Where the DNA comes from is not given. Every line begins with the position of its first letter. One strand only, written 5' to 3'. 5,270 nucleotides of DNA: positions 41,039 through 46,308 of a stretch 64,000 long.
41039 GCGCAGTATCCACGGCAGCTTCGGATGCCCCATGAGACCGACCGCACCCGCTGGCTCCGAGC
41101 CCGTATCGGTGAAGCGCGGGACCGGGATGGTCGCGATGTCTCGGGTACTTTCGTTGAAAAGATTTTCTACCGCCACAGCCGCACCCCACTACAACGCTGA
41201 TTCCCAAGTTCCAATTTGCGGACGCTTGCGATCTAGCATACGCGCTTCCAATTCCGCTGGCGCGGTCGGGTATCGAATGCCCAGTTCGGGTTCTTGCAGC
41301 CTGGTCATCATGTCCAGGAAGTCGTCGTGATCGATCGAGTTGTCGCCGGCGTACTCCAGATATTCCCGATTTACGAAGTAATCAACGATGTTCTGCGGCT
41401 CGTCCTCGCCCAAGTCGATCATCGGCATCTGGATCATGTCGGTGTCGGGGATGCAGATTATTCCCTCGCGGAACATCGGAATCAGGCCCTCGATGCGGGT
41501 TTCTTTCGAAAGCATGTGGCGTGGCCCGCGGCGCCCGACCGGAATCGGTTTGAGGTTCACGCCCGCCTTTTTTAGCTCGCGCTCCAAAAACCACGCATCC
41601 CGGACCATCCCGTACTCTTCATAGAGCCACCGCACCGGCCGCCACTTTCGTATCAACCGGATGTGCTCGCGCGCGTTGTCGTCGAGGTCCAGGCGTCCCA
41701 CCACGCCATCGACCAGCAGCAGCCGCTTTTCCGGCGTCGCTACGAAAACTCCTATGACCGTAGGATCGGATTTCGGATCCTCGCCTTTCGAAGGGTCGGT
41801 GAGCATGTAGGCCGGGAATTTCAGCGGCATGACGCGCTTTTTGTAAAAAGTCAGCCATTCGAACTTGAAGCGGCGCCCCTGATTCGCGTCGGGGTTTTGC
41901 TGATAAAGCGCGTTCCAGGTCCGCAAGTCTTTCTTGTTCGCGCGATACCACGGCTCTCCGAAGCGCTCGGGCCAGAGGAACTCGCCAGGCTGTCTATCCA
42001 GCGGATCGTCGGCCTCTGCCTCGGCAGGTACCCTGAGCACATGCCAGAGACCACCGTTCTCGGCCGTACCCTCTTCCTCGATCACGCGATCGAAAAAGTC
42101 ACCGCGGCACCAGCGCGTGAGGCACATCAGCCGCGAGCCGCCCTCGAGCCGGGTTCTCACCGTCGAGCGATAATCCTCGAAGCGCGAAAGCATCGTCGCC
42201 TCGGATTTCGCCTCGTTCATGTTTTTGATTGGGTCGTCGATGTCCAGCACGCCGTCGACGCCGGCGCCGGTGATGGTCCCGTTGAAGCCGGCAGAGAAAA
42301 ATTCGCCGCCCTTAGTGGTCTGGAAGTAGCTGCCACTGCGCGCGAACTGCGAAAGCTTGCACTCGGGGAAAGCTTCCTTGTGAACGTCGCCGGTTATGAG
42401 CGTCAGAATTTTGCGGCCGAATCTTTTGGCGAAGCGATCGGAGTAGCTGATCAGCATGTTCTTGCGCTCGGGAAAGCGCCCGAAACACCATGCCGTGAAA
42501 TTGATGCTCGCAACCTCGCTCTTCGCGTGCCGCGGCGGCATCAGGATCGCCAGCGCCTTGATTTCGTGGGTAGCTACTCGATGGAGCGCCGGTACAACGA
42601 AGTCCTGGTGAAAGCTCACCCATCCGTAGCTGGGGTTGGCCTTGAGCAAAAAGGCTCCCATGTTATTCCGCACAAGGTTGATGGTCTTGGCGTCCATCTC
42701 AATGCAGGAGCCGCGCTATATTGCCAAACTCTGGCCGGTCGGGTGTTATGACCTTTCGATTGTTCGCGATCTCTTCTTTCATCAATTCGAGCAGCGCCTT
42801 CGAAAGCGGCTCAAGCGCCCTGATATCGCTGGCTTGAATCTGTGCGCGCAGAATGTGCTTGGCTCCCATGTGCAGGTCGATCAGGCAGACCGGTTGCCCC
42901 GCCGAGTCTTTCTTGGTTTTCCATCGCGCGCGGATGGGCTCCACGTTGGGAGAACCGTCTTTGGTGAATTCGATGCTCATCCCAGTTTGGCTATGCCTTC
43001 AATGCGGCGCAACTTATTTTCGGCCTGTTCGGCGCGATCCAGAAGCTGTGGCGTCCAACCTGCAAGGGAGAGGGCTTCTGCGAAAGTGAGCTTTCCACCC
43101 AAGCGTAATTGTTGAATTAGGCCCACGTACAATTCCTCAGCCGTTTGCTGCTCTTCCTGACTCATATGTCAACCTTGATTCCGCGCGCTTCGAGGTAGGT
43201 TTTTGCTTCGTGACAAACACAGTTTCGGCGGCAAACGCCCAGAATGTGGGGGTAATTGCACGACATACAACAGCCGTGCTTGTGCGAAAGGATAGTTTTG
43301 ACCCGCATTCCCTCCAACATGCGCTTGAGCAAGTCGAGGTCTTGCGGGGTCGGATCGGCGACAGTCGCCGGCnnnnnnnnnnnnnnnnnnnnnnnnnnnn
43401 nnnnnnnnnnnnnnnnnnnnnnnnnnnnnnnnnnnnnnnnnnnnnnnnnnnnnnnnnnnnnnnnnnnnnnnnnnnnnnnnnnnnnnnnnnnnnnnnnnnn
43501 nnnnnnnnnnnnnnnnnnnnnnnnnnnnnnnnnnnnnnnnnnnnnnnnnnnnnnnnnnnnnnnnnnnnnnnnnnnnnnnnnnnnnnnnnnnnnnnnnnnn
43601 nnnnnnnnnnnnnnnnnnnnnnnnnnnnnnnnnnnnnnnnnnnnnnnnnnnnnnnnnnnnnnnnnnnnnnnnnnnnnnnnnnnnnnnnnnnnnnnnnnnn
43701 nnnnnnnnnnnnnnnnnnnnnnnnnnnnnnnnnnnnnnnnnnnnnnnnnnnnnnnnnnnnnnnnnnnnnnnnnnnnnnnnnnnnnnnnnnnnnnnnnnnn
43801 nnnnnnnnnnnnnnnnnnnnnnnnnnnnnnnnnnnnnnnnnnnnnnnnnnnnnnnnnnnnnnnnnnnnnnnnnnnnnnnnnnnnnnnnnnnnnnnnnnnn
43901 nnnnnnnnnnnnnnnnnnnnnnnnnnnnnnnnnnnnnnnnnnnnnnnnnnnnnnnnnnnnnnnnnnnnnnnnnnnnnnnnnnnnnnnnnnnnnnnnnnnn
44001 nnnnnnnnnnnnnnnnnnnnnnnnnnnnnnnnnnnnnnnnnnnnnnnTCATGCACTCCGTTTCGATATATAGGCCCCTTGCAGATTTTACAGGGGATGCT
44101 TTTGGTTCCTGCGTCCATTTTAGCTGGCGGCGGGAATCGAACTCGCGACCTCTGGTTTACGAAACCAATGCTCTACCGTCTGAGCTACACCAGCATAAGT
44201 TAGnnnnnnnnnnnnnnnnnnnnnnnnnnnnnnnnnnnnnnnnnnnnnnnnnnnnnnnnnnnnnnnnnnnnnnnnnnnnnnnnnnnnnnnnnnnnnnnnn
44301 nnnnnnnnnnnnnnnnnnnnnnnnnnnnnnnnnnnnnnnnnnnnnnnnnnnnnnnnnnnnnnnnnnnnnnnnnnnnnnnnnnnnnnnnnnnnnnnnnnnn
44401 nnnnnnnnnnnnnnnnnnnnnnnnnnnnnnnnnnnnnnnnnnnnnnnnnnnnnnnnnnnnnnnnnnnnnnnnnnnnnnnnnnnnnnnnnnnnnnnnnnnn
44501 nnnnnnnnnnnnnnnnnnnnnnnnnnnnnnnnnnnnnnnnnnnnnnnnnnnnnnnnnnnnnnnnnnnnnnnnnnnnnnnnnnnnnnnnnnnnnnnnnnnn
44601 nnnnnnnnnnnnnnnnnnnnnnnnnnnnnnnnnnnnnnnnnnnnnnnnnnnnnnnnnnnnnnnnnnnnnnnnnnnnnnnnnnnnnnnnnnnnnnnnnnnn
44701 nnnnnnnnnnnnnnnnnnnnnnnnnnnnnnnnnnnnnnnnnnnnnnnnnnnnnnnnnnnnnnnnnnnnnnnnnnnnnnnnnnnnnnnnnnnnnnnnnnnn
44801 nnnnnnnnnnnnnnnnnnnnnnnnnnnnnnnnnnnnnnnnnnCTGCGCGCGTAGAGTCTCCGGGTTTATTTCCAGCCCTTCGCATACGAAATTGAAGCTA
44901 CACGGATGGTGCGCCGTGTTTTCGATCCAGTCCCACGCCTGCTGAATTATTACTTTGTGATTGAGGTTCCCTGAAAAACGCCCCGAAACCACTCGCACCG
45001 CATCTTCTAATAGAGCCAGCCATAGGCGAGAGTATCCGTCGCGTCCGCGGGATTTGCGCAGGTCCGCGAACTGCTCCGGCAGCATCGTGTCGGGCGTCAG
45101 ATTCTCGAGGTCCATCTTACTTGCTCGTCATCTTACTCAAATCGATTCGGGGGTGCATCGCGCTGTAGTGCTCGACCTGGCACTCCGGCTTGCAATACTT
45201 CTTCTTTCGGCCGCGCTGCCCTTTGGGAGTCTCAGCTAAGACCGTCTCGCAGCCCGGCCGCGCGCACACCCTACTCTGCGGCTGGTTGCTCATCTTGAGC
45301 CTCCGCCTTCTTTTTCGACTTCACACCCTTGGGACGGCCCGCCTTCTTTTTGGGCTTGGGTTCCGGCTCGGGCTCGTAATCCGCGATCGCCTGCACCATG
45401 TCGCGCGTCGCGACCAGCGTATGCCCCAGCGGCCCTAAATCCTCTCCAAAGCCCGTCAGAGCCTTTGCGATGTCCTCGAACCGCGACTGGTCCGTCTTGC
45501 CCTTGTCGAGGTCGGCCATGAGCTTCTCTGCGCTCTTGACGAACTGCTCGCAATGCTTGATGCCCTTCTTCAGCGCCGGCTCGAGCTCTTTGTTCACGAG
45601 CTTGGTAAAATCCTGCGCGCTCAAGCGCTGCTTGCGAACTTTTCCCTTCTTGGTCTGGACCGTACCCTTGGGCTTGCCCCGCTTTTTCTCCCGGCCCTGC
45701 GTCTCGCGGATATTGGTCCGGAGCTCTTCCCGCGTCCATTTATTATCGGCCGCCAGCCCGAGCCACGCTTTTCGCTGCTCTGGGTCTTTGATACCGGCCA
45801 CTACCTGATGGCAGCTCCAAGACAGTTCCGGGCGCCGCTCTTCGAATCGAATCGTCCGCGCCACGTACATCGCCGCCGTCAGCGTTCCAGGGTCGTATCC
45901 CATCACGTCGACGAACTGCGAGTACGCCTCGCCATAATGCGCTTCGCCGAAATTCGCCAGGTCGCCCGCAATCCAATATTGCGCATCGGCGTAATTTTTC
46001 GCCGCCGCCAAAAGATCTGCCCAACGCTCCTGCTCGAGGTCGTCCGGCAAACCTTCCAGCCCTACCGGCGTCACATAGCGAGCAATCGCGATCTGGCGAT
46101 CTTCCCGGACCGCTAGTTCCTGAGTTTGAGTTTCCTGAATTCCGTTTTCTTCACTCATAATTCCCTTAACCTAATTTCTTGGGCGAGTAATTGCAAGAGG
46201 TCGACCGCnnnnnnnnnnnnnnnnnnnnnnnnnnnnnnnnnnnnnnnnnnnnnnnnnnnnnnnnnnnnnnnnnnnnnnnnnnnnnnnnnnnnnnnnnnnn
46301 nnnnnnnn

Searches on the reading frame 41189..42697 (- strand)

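Call 29: search_protein_families(library=pfam, proteins=[window:41189-42697:-], max_evalue=0.01)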
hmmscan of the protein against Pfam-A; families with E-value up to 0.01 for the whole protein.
window:41189-42697:- (502 aa): 0 families

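Call 72: search_protein_families(library=phrogs, proteins=[window:41189-42697:-], max_evalue=0.001)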
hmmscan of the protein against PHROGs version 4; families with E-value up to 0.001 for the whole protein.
window:41189-42697:- (502 aa): 4 families
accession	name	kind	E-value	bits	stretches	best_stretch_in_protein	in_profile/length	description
phrog_38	-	head and packaging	3.7e-74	251.7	1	31-466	294-698/760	terminase large subunit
phrog_4758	-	head and packaging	5.6e-45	154.6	1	29-228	40-238/243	terminase large subunit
phrog_5573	-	head and packaging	1.1e-15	58.7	1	213-467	7-230/250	terminase large subunit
phrog_30251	-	head and packaging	2.4e-12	46.9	1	48-208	57-224/799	terminase large subunit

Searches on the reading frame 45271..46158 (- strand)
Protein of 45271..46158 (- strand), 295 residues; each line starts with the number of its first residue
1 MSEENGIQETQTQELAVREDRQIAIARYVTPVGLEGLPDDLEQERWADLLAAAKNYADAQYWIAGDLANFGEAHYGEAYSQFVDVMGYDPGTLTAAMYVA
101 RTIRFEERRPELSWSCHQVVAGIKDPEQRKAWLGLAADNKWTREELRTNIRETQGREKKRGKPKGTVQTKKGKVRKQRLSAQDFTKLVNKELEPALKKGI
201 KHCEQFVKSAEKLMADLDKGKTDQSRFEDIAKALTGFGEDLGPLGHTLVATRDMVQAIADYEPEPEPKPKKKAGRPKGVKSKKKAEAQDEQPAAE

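Call 29: search_protein_families(library=pfam, proteins=[window:45271-46158:-], max_evalue=0.01)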
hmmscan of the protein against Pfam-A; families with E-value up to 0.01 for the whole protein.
window:45271-46158:- (295 aa): 1 family
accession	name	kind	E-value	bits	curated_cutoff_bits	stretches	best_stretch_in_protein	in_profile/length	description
PF17761.7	DUF1016_N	-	0.0012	19.3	32.8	1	106-152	86-132/137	DUF1016 N-terminal domain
